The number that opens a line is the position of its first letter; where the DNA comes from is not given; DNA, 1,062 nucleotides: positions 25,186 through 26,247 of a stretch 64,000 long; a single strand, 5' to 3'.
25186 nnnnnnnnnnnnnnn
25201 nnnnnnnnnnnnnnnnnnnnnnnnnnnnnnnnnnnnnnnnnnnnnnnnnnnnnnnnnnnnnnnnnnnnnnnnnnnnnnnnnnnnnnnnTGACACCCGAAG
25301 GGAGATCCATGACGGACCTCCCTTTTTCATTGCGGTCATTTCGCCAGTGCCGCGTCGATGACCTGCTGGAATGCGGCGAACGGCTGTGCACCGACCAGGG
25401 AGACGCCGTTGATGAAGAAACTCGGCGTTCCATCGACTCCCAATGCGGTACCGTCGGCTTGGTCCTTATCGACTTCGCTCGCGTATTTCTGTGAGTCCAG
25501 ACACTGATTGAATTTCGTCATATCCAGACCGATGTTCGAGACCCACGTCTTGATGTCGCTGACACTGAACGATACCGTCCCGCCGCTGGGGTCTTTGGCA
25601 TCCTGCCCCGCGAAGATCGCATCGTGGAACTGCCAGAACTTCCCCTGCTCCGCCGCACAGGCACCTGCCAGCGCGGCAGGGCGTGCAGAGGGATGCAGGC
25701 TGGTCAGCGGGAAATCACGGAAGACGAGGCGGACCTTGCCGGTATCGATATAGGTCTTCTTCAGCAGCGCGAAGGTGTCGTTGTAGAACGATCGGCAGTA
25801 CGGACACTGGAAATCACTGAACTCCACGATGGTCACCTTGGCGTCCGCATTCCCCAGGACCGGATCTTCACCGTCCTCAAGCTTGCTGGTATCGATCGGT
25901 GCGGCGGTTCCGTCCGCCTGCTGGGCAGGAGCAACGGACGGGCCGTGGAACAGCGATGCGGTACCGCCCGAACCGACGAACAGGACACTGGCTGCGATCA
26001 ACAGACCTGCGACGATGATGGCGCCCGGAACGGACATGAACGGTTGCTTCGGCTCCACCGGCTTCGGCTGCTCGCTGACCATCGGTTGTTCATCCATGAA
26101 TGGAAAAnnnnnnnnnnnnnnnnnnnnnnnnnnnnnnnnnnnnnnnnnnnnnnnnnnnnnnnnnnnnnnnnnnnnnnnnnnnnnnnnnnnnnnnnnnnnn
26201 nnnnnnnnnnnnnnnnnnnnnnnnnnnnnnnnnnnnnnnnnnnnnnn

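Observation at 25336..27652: DsbA-hypothetical-VKOR-DsbA oxidative-folding cassette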

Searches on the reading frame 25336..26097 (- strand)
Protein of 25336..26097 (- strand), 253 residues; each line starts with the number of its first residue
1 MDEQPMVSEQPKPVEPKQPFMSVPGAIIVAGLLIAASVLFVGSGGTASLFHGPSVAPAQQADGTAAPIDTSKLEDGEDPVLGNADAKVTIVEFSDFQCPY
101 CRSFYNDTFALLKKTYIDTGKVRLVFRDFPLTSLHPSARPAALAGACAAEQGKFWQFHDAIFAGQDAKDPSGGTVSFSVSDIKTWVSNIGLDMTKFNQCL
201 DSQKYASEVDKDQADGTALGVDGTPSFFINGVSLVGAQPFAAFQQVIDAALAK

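Call 3: search_protein_families(library=pfam, proteins=[window:25336-26097:-], max_evalue=0.01)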
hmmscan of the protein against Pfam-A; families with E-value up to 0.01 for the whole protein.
window:25336-26097:- (253 aa): 3 families
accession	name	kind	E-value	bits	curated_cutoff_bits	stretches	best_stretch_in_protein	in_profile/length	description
PF13462.12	Thioredoxin_4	-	8.1e-37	127.4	23.2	1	76-249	3-165/165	Thioredoxin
PF01323.26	DSBA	-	7e-20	72.1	25.6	1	89-247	1-190/191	DSBA-like thioredoxin domain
PF13098.12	Thioredoxin_2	-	5.5e-07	30.3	27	1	86-246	5-103/104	Thioredoxin-like domain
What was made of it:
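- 25336..26097 (-): DsbA-like thiol oxidase, type 2 (253 aa). It has an N-terminal anchor, a CPYC active site (25806-25795), a Thr-cisPro loop (GTPSFF) and a second conserved Cys pair, C147/C199, in the helical insert. Pfam Thioredoxin_4 8e-37 and DSBA 7e-20 (call 3).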

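Call 33: search_solved_structures(query=window:25336-26097:-, max_evalue=0.001, show_alignments=3)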
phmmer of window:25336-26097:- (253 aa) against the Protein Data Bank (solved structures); distinct sequences matched with E-value up to 0.001: 37.
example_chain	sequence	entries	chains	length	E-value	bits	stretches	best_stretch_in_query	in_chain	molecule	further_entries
4pwp_A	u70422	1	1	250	6.1e-27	97.9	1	73-252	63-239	DsbA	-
7unn_A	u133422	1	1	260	3.5e-26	95.4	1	73-252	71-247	Thioredoxin domain-containing protein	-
4pwo_A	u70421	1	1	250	4e-26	95.2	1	73-252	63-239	DsbA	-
7uno_A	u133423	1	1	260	8.8e-25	90.8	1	73-252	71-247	Thioredoxin domain-containing protein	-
3eu3_A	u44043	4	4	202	3.1e-20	75.9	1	78-242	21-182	BdbD | Disulfide bond formation protein D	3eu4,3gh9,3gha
3gyk_A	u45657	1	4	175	1.6e-17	67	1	73-250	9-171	27kDa outer membrane protein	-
3f4r_A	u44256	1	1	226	4.5e-17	65.6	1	77-230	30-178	Putative uncharacterized protein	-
3f4s_A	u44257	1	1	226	2.2e-16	63.3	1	77-230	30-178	Putative uncharacterized protein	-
3f4t_A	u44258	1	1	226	6.9e-15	58.4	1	77-230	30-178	Putative uncharacterized protein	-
6eez_A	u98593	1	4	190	3.6e-12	49.5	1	76-248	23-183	DsbA-like disulfide oxidoreductase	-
3gmf_A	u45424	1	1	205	1.7e-11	47.3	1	73-249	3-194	Protein-disulfide isomerase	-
7rgv_A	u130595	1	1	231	6e-11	45.5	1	75-242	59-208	Thioredoxin domain-containing protein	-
4n30_A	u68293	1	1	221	3.9e-09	39.6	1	78-227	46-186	Protein disulfide isomerase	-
4k6x_A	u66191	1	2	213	1.5e-07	34.4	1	60-244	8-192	Disulfide oxidoreductase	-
4ihu_A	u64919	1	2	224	2e-07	34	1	61-244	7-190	Isomerase DsbG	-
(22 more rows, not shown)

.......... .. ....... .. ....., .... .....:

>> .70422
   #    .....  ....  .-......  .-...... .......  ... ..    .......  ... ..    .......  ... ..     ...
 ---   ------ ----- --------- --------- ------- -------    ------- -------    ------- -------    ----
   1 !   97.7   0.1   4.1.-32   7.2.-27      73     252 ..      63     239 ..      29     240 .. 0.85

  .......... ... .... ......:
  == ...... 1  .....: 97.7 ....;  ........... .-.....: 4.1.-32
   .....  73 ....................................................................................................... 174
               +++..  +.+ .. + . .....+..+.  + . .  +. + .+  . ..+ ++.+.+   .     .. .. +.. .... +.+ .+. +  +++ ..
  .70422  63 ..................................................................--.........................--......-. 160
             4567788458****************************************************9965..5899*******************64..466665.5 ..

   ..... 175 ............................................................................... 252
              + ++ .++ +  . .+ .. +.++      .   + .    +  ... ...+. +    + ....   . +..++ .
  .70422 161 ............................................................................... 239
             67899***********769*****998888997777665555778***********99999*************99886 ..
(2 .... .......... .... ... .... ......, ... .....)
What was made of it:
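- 25336..26097 (-): The best solved relatives are Corynebacterium MdbA (6e-27) and BdbD (3e-20) (call 33).
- Its closest solved relatives (MdbA, BdbD) are oxidases (call 33).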

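Call 53: search_protein_families(library=ncbifam, proteins=[window:25336-26097:-], max_evalue=0.001)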
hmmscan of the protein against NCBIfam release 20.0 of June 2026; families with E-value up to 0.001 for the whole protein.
window:25336-26097:- (253 aa): 3 families
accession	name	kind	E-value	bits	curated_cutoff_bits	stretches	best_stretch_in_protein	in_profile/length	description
NF041057.1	Rcas_1661_fam_Se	equivalog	9.4e-41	140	190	1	56-249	60-246/247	Rcas_1661 family thioredoxin-like (seleno)lipoprotein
NF008657.0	PRK11657.1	equivalog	3.1e-07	29.9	124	1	82-161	113-185/251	thiol:disulfide interchange protein DsbG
NF047695.1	ThlDiSintDsbAHaem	equivalog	1.4e-06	27.9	290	1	85-241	37-185/206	thiol:disulfide interchange protein DsbA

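Call 59: find_homologous_proteins(query=window:25336-26097:-, max_evalue=1e-10)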
Query window:25336-26097:- (253 aa): 7550 proteins with E <= 1e-10 among 8000 candidates; the best 120 are listed.
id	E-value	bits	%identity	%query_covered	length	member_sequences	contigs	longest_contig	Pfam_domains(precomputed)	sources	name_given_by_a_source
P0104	4.3e-160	549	100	98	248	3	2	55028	PF13098.14,PF01323.27,PF13462.13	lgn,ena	-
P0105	3.7e-127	441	85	92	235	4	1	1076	PF13098.14,PF01323.27,PF13462.13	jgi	-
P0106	1.8e-123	429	81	94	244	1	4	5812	PF13098.14,PF01323.27,PF13462.13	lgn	-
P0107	4.5e-122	424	82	92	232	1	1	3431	PF13098.14,PF01323.27,PF13462.13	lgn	-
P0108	8.9e-113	394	57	70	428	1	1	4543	PF13098.14,PF01323.27,PF13462.13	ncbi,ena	-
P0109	1.6e-96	341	53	75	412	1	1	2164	PF13192.13,PF13743.13,PF13098.14,PF01323.27,PF13462.13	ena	-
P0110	2.8e-96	340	53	78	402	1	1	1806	PF13098.14,PF01323.27,PF13462.13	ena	-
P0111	8.9e-96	338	55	68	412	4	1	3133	PF13192.13,PF13098.14,PF01323.27,PF13462.13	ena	-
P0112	1.4e-95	337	56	68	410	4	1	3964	PF13192.13,PF13743.13,PF13098.14,PF01323.27,PF13462.13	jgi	-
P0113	1.2e-92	328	66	92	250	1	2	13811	PF13098.14,PF01323.27,PF13462.13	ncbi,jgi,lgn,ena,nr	ncbi:MAG TPA: DsbA family protein [Candidatus Paceibacterota bacterium]|nr:DsbA family protein [Cand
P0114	5.6e-91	322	47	75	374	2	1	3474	PF13098.14,PF01323.27,PF13462.13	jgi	jgi:protein-disulfide isomerase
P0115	9.1e-91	322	54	70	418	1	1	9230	PF13098.14,PF01323.27,PF13462.13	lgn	-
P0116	4.7e-90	319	51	68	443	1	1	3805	PF13192.13,PF13098.14,PF01323.27,PF13462.13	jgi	jgi:protein-disulfide isomerase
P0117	6.3e-89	316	50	69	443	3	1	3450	PF13098.14,PF01323.27,PF13462.13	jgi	jgi:protein-disulfide isomerase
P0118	3.8e-87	310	48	74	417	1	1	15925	PF13192.13,PF13743.13,PF13098.14,PF01323.27,PF13462.13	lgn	-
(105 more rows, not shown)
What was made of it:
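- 25336..26097 (-): More than 7,550 homologues have E at most 1e-10 (call 59).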
